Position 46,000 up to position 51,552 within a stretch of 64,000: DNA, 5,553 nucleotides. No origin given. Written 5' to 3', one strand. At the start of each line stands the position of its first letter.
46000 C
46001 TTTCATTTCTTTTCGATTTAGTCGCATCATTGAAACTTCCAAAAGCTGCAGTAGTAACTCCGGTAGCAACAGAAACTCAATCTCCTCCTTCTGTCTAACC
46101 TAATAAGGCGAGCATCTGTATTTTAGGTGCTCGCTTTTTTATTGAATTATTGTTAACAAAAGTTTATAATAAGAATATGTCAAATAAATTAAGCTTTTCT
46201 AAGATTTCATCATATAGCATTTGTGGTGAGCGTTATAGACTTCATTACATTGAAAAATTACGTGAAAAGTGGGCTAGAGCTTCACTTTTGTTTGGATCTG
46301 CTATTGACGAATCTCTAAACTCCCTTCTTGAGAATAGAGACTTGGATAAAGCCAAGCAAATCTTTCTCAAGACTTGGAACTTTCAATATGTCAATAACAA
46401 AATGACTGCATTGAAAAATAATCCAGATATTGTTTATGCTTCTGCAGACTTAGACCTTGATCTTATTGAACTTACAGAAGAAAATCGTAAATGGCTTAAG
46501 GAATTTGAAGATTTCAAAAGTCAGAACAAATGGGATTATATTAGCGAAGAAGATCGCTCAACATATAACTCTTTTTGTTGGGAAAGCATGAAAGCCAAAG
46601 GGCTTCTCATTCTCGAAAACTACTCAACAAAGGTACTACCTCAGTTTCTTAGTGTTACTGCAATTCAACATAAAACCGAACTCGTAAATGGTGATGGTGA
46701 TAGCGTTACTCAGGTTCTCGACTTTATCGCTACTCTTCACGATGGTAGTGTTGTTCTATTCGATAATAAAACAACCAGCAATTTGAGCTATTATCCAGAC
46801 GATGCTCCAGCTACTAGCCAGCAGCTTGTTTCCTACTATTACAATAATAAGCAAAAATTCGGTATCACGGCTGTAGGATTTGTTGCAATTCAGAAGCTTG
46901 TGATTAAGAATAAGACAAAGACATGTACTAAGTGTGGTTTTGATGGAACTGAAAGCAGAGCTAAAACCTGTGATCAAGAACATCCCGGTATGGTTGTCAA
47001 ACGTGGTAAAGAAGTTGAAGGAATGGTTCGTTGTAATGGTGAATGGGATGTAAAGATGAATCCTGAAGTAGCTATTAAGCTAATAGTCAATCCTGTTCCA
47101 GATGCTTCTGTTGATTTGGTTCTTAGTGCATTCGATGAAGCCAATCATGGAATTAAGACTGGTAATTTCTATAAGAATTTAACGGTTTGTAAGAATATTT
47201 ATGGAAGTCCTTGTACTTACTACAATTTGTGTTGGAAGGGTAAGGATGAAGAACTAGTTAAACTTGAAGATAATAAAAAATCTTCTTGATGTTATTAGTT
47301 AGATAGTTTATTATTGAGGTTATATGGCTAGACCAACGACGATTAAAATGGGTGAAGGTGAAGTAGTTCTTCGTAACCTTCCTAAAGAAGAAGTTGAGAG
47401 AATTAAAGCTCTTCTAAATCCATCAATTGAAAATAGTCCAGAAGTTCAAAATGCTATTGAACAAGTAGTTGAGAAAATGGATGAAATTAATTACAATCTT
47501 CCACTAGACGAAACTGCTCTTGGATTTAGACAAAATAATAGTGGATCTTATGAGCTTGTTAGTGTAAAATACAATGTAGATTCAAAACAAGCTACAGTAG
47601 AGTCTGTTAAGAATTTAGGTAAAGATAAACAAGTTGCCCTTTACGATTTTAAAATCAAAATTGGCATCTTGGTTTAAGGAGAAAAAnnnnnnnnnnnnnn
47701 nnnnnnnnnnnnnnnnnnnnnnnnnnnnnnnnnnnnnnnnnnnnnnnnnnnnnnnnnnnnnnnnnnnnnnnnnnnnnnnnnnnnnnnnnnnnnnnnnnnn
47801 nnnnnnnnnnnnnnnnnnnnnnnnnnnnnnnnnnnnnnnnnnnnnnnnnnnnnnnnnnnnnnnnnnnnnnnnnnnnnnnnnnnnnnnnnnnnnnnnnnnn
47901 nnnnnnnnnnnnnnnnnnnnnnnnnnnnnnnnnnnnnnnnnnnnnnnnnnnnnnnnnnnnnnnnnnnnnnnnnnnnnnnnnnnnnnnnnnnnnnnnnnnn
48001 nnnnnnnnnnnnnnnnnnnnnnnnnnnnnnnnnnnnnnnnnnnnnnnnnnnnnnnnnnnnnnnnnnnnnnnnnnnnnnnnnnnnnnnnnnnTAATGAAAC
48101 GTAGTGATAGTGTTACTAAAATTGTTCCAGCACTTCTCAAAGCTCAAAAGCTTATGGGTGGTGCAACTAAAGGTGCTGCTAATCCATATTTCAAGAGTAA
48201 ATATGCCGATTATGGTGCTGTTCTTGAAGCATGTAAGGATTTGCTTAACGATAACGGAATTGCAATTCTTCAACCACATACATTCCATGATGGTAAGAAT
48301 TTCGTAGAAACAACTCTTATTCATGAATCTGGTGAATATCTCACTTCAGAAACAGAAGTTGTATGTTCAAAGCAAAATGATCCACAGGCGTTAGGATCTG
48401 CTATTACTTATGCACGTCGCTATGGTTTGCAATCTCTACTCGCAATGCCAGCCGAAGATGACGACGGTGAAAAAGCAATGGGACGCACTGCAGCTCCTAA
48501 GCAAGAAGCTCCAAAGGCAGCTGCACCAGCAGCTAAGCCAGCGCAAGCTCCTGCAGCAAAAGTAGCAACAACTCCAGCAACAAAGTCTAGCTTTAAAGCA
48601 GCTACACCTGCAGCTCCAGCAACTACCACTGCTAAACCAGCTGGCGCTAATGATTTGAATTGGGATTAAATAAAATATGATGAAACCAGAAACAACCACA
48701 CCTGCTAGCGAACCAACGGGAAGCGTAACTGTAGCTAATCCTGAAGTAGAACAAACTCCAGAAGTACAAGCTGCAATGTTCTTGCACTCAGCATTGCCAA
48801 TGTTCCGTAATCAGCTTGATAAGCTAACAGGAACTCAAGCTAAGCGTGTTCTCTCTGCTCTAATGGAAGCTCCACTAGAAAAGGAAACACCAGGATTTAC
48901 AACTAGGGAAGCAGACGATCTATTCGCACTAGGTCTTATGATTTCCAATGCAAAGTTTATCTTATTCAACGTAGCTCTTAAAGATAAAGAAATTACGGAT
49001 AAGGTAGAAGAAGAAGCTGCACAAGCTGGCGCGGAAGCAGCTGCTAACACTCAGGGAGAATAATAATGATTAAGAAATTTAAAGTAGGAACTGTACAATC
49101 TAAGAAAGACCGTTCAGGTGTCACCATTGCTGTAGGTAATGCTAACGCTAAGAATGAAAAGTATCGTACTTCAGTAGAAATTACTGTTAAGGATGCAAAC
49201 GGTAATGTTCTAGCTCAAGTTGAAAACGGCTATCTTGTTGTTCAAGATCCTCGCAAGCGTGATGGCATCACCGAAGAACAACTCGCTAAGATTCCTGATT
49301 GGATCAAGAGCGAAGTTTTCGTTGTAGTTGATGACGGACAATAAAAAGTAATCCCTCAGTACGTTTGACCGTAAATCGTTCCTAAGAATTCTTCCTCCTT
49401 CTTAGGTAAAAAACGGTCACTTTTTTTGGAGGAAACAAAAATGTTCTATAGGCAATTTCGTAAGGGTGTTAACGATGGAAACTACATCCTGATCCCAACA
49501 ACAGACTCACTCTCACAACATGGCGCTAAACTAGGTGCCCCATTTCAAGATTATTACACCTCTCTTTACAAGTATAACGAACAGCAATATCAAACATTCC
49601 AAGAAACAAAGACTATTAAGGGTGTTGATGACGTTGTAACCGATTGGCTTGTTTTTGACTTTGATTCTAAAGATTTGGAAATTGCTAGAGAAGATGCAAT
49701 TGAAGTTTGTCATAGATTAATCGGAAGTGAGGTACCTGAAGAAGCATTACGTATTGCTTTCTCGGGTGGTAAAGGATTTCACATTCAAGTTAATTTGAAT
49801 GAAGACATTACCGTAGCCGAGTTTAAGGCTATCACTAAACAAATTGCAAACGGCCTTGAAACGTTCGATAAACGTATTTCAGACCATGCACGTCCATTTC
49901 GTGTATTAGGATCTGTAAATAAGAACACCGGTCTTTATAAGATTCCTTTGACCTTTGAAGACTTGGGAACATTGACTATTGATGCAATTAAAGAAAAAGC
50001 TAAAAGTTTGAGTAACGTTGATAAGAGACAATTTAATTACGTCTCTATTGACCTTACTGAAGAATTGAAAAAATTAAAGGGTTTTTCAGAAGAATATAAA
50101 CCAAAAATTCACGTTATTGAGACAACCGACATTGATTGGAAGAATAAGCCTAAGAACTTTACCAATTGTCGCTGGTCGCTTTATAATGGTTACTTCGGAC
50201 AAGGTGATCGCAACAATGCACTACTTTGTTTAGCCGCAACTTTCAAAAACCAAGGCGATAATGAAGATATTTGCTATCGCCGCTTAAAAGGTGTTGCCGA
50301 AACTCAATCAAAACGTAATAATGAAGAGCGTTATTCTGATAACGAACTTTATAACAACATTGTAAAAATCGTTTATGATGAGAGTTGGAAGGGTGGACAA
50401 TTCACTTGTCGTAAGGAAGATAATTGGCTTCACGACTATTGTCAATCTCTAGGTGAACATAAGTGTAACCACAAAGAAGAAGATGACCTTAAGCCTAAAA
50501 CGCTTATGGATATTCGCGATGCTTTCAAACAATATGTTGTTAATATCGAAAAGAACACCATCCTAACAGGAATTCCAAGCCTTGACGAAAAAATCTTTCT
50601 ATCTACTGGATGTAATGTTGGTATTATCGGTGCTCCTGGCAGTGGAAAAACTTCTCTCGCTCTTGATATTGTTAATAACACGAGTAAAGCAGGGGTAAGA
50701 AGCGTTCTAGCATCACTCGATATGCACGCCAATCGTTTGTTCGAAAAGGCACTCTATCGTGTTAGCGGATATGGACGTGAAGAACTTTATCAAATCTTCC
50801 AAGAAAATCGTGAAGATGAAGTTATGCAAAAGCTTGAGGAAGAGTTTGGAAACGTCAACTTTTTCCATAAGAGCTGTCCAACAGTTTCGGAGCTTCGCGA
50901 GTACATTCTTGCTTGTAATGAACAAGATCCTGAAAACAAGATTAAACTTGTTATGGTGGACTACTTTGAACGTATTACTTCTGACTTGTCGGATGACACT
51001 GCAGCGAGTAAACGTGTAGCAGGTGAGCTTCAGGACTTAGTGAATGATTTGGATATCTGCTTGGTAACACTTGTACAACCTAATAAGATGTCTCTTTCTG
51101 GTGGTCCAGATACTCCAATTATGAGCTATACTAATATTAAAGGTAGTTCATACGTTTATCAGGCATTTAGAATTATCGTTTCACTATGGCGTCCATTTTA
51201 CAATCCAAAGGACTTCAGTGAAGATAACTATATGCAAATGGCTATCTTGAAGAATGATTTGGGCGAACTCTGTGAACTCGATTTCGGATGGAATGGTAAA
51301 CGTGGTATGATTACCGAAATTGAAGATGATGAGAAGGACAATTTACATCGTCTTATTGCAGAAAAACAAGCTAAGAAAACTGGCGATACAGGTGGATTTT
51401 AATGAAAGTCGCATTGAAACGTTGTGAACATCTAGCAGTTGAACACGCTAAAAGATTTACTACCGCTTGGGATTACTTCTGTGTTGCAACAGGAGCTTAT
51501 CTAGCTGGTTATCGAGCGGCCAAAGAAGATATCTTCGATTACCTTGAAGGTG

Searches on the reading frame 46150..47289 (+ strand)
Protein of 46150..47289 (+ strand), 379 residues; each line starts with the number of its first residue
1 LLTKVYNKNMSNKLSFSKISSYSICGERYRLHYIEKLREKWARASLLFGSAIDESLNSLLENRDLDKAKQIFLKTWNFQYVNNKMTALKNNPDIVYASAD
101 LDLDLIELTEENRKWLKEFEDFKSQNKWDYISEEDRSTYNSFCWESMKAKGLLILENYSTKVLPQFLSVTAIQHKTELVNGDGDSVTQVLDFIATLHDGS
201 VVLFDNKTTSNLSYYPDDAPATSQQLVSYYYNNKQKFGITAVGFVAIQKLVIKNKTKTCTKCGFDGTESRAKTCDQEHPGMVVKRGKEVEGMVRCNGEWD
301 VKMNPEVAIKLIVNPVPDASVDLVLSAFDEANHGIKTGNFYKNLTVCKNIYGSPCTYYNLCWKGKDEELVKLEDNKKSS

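Call 20: search_protein_families(library=phrogs, proteins=[window:46150-47289:+], max_evalue=0.001)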
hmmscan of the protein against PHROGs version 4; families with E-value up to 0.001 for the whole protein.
window:46150-47289:+ (379 aa): 3 families
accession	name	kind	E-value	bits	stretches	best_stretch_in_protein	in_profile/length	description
phrog_69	-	DNA, RNA and nucleotide metabolism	0.00014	22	1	8-127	84-186/501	exonuclease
phrog_1218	-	DNA, RNA and nucleotide metabolism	0.00036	20.9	0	10-58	6-55/364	exonuclease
phrog_8097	-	DNA, RNA and nucleotide metabolism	0.00056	19.7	0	13-57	2-49/598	exonuclease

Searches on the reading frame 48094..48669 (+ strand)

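Call 38: search_protein_families(library=phrogs, proteins=[window:48094-48669:+], max_evalue=0.01)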
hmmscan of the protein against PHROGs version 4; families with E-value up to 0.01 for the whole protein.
window:48094-48669:+ (191 aa): 4 families
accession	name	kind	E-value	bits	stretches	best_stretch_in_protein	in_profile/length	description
phrog_2324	-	DNA, RNA and nucleotide metabolism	3.9e-43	148.3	1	1-156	2-156/193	Erf-like ssDNA annealing protein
phrog_155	-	DNA, RNA and nucleotide metabolism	2.5e-36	126.8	1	1-165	59-222/308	Erf-like ssDNA annealing protein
phrog_34817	-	unknown function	2.8e-20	73.8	1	29-173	39-182/291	-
phrog_10003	-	other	1.3e-11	45.5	1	22-138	57-180/297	recombinase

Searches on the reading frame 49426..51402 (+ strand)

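Call 20: search_protein_families(library=phrogs, proteins=[window:49426-51402:+], max_evalue=0.001)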
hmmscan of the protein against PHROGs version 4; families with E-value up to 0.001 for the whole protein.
window:49426-51402:+ (658 aa): 7 families
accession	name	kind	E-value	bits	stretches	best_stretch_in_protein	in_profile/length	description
phrog_19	-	DNA, RNA and nucleotide metabolism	2.1e-28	100.5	1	362-643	310-589/621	DnaB-like replicative helicase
phrog_243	-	DNA, RNA and nucleotide metabolism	1.1e-19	71.4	1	383-615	22-246/273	DnaB-like replicative helicase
phrog_16345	-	DNA, RNA and nucleotide metabolism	1.3e-17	64.2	1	65-319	58-311/972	primase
phrog_239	-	DNA, RNA and nucleotide metabolism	4.1e-16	60.1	1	360-641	323-608/801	DNA primase/helicase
phrog_18685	-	unknown function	2.8e-14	53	1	55-317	53-332/1028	-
phrog_5482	-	unknown function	2.3e-09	37.5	1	375-601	26-260/341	-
phrog_50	-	DNA, RNA and nucleotide metabolism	0.0005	20.2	1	392-428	364-401/570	DnaC-like helicase loader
